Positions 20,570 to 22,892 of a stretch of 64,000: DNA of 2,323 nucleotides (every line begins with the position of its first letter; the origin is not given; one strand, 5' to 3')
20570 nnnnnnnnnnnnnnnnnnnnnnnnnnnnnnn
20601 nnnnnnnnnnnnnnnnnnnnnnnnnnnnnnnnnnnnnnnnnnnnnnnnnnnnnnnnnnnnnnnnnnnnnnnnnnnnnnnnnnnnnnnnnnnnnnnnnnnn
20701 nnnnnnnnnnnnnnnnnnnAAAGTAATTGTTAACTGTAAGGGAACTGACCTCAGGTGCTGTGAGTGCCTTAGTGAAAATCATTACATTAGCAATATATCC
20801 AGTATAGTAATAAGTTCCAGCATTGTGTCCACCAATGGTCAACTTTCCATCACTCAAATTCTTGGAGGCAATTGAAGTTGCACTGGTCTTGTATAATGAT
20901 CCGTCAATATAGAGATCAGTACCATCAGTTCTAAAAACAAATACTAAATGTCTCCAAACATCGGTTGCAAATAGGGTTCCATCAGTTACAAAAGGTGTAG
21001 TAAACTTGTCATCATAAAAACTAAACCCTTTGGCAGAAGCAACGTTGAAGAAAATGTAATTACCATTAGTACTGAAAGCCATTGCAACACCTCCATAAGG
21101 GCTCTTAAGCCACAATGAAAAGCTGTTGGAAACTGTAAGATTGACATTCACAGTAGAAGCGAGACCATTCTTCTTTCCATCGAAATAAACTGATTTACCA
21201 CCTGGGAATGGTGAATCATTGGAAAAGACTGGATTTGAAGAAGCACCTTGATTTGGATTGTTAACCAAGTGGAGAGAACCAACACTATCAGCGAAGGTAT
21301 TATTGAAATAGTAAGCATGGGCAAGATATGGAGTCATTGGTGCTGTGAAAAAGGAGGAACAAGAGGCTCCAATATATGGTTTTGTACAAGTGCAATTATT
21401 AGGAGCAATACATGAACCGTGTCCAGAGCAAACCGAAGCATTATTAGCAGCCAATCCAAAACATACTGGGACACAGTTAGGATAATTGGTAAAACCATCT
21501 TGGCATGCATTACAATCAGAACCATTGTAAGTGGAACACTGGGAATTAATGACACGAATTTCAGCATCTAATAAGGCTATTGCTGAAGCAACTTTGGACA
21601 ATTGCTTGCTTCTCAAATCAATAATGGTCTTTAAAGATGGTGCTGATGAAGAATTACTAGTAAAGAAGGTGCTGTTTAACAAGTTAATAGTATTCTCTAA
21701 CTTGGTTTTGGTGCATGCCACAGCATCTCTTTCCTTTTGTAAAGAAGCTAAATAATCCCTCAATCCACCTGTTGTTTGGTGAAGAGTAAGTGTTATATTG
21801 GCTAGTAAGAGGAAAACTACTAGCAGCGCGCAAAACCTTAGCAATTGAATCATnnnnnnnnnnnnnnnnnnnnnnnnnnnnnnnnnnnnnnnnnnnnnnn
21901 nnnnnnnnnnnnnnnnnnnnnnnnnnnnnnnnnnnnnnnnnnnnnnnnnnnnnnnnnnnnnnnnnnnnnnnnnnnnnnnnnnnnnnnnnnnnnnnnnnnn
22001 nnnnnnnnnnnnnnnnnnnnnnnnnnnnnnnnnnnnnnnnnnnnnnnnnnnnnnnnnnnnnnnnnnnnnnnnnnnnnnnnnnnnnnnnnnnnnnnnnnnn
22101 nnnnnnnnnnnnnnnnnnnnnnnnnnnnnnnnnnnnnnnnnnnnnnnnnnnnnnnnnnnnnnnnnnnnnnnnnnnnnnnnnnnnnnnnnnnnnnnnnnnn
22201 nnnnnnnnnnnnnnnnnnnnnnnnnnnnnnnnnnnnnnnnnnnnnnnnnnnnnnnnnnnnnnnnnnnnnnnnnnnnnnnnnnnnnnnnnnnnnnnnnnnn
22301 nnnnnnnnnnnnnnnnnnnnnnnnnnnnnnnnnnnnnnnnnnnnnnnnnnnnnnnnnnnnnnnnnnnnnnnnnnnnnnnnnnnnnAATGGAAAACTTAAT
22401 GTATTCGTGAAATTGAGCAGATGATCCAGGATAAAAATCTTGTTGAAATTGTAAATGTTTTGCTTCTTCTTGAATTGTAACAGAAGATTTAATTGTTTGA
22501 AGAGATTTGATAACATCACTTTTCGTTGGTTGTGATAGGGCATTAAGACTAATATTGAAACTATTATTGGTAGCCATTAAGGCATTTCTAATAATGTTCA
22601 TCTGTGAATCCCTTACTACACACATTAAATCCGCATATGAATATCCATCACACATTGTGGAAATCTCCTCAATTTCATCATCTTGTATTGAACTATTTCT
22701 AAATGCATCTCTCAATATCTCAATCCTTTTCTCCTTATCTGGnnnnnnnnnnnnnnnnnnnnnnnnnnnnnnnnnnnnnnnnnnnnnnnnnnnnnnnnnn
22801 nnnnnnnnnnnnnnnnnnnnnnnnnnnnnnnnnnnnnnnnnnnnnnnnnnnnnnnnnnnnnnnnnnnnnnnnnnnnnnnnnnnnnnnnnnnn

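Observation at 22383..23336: Minimal AAA+ ATPase with non-canonical Walker B (DDLE) and missing sensor-1 Asn, sitting 75 bp downstream of an unknown 517-aa gene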

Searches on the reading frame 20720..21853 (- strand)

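Call 47: search_protein_families(library=pfam, proteins=[window:20720-21853:-], max_evalue=0.01)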
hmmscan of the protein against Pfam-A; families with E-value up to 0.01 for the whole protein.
window:20720-21853:- (378 aa): 4 families
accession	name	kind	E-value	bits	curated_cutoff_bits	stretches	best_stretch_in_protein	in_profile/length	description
PF13385.13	Laminin_G_3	-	7.8e-23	81.7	27.6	1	231-370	7-151/151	Concanavalin A-like lectin/glucanases superfamily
PF07974.19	EGF_2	-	0.00012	22.7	22.1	1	139-165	5-32/32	EGF-like domain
PF25820.1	DUF7949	-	0.00045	20.8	27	1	141-167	6-33/35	Domain of unknown function (DUF7949)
PF23301.1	EGF_PEAR1L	-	0.007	16.8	37.5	1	127-168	5-38/49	Platelet endothelial aggregation receptor 1-like, EGF domain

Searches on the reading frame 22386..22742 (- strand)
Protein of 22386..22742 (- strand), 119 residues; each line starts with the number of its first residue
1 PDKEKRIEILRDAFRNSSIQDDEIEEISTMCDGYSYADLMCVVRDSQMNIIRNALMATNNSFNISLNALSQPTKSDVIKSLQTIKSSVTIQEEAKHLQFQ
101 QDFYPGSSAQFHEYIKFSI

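Call 55: search_solved_structures(query=window:22386-22742:-, max_evalue=1, show_alignments=3)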
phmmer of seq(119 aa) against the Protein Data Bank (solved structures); distinct sequences matched with E-value up to 1: 95 (the best 60 are shown).
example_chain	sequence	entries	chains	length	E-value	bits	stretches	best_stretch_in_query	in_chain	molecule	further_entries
5vc7_A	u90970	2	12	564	6.5e-09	39.2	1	1-100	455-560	VCP-like ATPase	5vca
5g4g_A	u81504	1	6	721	4.2e-07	33.4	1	1-84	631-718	VCP-LIKE ATPASE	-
5g4f_A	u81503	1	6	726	4.3e-07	33.4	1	1-84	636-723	VCP-LIKE ATPASE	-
3vfd_A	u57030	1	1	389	2e-05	28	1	1-103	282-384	Spastin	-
5z6q_A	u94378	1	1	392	2e-05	28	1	1-103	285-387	Spastin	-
5z6r_A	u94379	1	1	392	2e-05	28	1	1-103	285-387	Spastin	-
6pek_A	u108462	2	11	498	3e-05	27.5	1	1-103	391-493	Spastin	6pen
5e7p_A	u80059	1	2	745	5.5e-05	26.6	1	1-58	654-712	Cell division control protein Cdc48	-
7wub_D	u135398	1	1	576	0.00049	23.6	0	1-48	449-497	Transitional endoplasmic reticulum ATPase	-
7wub_C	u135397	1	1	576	0.0005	23.6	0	1-52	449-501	Transitional endoplasmic reticulum ATPase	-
6mck_A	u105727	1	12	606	0.00057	23.4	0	1-47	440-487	Transitional endoplasmic reticulum ATPase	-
7rlj_A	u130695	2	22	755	0.00097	22.6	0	1-47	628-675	Transitional endoplasmic reticulum ATPase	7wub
8yka_A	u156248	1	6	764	0.00099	22.6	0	1-47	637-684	Transitional endoplasmic reticulum ATPase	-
5c18_A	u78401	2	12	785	0.0011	22.5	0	1-46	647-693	Transitional endoplasmic reticulum ATPase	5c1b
7y4w_A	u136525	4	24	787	0.0011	22.4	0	1-47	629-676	Transitional endoplasmic reticulum ATPase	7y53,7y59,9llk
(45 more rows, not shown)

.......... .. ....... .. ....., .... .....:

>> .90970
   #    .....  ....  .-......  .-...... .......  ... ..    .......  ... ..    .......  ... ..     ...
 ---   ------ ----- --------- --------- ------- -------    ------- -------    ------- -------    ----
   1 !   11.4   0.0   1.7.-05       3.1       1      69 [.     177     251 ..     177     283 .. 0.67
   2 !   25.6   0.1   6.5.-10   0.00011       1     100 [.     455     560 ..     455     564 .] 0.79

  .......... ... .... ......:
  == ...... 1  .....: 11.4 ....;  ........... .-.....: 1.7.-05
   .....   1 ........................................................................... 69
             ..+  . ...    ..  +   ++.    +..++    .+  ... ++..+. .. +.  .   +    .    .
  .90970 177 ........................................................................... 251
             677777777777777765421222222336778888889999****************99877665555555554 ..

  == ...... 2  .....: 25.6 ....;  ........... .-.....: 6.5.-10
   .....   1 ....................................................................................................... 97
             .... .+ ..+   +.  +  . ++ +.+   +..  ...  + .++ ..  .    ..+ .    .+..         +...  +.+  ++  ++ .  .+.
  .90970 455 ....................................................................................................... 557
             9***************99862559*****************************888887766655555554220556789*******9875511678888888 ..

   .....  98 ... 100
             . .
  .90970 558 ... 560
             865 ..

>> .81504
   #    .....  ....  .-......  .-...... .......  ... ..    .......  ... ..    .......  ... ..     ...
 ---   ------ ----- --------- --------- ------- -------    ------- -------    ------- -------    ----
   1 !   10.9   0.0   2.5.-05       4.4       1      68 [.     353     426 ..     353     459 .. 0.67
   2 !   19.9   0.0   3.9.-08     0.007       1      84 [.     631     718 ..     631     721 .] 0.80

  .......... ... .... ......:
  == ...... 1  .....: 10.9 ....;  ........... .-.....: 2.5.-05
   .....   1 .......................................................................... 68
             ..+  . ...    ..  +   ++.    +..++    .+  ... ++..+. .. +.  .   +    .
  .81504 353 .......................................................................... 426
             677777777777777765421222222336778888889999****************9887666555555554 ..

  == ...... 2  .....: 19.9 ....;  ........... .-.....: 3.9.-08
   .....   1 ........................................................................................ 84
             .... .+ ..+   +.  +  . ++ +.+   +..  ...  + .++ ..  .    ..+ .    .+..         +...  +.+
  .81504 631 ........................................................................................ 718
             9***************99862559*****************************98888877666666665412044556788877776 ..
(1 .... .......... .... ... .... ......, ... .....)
